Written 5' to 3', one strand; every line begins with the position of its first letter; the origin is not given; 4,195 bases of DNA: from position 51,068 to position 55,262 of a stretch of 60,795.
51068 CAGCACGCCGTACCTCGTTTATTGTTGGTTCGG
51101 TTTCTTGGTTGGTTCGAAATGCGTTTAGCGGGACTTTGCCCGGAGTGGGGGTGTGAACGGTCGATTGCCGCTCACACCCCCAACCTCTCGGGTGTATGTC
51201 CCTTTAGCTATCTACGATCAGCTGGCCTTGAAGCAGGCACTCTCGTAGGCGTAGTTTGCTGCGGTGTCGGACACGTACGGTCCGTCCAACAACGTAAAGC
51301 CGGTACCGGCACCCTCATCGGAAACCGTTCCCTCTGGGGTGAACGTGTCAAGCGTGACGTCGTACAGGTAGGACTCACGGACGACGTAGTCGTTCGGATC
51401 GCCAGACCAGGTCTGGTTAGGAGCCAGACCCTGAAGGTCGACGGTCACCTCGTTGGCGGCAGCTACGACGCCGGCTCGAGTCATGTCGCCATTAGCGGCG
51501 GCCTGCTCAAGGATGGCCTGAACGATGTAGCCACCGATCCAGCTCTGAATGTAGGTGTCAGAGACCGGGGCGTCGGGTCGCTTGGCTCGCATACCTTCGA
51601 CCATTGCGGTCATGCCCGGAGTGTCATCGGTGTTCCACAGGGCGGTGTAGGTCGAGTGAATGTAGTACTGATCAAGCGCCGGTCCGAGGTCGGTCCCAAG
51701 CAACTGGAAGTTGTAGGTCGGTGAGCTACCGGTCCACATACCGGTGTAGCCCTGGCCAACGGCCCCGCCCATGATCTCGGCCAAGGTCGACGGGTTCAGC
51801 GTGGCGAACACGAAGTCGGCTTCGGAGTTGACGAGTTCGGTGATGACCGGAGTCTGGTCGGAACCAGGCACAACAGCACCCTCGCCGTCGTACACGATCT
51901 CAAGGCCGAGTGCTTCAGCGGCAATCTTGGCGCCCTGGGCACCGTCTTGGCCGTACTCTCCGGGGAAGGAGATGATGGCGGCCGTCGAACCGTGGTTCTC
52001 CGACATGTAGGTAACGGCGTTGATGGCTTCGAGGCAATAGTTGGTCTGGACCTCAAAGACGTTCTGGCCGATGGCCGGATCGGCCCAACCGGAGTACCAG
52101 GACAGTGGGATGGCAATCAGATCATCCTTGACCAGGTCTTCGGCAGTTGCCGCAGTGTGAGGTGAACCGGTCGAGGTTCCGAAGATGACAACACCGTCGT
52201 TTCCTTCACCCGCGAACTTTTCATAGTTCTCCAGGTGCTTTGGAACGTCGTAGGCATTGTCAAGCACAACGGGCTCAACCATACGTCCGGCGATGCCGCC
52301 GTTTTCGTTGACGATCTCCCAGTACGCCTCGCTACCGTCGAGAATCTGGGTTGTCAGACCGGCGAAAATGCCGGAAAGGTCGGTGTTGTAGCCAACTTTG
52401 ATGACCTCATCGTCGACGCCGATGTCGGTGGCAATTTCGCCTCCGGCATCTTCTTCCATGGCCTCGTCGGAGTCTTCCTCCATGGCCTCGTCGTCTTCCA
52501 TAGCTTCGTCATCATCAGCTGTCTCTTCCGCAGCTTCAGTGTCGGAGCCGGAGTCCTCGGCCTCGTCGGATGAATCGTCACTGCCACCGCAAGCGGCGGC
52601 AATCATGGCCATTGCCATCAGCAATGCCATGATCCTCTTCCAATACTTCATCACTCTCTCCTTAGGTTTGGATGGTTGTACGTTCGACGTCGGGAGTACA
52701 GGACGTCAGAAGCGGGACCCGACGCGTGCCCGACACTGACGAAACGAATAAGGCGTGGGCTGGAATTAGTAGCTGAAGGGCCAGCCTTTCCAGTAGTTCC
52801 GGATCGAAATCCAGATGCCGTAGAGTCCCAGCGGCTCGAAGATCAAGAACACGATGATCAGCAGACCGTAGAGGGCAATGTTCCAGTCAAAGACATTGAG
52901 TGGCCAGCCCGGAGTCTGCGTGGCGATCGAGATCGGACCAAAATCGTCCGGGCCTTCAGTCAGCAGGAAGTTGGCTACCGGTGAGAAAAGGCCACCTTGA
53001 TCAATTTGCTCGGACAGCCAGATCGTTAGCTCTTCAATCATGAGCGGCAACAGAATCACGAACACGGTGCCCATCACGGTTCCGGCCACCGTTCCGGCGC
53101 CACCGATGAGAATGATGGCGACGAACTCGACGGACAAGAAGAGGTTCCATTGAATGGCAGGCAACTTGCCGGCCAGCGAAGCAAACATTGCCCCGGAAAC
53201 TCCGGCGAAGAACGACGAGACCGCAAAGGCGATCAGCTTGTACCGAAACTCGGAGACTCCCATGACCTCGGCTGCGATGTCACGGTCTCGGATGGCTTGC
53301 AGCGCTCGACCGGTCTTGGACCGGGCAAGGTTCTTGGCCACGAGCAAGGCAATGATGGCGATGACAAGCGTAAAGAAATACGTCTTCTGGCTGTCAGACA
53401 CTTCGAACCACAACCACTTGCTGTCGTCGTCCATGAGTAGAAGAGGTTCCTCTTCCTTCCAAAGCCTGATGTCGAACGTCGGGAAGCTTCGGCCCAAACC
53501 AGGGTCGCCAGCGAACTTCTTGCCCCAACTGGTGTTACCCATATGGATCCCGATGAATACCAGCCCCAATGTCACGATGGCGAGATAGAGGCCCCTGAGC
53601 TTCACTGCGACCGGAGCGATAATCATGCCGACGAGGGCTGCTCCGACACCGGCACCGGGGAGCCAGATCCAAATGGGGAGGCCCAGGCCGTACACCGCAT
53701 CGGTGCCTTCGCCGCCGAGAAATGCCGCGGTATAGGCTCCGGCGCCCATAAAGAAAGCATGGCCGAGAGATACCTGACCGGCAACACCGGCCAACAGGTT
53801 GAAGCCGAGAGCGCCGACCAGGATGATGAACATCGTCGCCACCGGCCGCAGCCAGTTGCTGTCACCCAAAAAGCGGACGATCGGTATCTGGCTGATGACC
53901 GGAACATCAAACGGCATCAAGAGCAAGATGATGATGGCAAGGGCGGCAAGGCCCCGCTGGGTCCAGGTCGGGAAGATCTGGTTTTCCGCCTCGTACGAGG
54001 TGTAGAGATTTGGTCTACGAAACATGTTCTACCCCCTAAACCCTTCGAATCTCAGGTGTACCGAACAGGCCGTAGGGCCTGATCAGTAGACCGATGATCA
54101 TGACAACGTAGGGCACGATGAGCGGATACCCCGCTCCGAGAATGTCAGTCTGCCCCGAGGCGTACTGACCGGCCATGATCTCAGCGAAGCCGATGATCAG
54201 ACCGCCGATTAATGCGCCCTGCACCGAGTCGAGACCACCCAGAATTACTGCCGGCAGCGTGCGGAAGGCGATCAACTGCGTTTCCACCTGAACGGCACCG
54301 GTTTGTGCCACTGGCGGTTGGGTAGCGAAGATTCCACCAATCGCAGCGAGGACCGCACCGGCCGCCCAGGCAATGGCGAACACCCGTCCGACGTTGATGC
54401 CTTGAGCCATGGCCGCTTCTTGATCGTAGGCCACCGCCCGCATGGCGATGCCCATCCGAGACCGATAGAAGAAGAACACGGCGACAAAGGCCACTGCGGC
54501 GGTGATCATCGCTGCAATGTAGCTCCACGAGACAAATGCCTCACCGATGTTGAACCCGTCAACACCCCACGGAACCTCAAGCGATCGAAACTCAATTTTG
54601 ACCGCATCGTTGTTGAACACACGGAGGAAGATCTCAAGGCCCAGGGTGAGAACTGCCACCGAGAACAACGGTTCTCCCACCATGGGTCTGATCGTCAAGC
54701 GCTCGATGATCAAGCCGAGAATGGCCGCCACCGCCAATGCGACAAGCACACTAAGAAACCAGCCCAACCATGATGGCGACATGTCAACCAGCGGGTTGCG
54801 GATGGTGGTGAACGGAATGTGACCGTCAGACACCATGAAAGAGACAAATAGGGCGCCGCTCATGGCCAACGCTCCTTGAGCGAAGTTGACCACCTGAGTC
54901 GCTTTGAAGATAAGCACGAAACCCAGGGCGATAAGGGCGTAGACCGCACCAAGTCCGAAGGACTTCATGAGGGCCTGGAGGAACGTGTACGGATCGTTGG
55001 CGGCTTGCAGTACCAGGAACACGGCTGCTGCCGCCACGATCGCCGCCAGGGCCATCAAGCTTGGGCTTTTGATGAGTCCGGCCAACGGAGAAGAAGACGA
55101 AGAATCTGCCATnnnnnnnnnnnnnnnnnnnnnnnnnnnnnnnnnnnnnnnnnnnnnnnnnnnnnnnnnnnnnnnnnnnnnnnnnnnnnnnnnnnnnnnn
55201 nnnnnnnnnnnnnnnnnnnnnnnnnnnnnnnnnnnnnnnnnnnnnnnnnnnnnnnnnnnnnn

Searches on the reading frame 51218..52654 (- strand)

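Call 12: search_protein_families(library=ncbifam, proteins=[window:51218-52654:-], max_evalue=0.00001)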
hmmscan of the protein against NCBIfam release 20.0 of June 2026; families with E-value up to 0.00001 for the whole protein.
window:51218-52654:- (478 aa): 2 families
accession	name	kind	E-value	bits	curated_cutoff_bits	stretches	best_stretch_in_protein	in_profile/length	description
TIGR03407.1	urea_ABC_UrtA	exception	2.8e-08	33.1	492.75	1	85-387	1-299/361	urea ABC transporter substrate-binding protein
TIGR03669.1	urea_ABC_arch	equivalog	3.6e-07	29.5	494.8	1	85-387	1-295/375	urea ABC transporter substrate-binding protein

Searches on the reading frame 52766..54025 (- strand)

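Call 12: search_protein_families(library=ncbifam, proteins=[window:52766-54025:-], max_evalue=0.00001)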
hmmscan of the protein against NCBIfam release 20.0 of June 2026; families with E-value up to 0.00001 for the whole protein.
window:52766-54025:- (419 aa): 7 families
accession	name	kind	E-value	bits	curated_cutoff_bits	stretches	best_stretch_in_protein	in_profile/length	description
NF008450.0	PRK11301.1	subfamily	4.1e-29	102.2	366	1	61-333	113-382/418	high-affinity branched-chain amino acid ABC transporter permease LivM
TIGR03408.1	urea_trans_UrtC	equivalog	2.2e-19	70.3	296.2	1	212-350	165-302/313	urea ABC transporter permease subunit UrtC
TIGR03727.1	urea_t_UrtC_arc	equivalog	4e-12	45.7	575.55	1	51-326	43-306/369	urea ABC transporter, permease protein UrtC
TIGR03409.1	urea_trans_UrtB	equivalog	8.5e-12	45.3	250.3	1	64-333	10-260/291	urea ABC transporter permease subunit UrtB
TIGR03622.1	urea_t_UrtB_arc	equivalog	2.2e-10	40.3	374.25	1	214-319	131-237/284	urea ABC transporter, permease protein UrtB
NF011961.0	PRK15432.1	equivalog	3.1e-08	33.2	388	1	220-325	164-274/344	autoinducer 2 ABC transporter permease LsrC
NF008630.0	PRK11618.1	equivalog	1.1e-06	28.1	363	1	219-323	170-276/331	galactofuranose ABC transporter, permease protein YjfF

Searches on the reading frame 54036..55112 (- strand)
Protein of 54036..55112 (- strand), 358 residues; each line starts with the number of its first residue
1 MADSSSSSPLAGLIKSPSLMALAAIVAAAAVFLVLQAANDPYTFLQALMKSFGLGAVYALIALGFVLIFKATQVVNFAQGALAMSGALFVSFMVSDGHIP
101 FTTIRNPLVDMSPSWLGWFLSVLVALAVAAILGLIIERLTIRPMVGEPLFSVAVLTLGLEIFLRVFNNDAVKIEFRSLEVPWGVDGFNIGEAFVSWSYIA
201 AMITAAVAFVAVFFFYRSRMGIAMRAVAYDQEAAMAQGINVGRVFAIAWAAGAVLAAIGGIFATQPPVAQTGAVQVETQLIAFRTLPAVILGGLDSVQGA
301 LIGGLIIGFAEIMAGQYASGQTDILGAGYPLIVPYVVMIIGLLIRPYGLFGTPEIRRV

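Call 12: search_protein_families(library=ncbifam, proteins=[window:54036-55112:-], max_evalue=0.00001)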
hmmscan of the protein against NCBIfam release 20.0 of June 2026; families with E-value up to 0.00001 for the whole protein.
window:54036-55112:- (358 aa): 3 families
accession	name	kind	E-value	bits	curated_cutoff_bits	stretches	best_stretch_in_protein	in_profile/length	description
NF008011.0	PRK10740.1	equivalog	7.2e-32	111.2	379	1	43-358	7-308/308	high-affinity branched-chain amino acid ABC transporter permease LivH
TIGR03409.1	urea_trans_UrtB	equivalog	6.8e-25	88.3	250.3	1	46-351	2-287/291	urea ABC transporter permease subunit UrtB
TIGR03622.1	urea_t_UrtB_arc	equivalog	5.8e-10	38.9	374.25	1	56-351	12-278/284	urea ABC transporter, permease protein UrtB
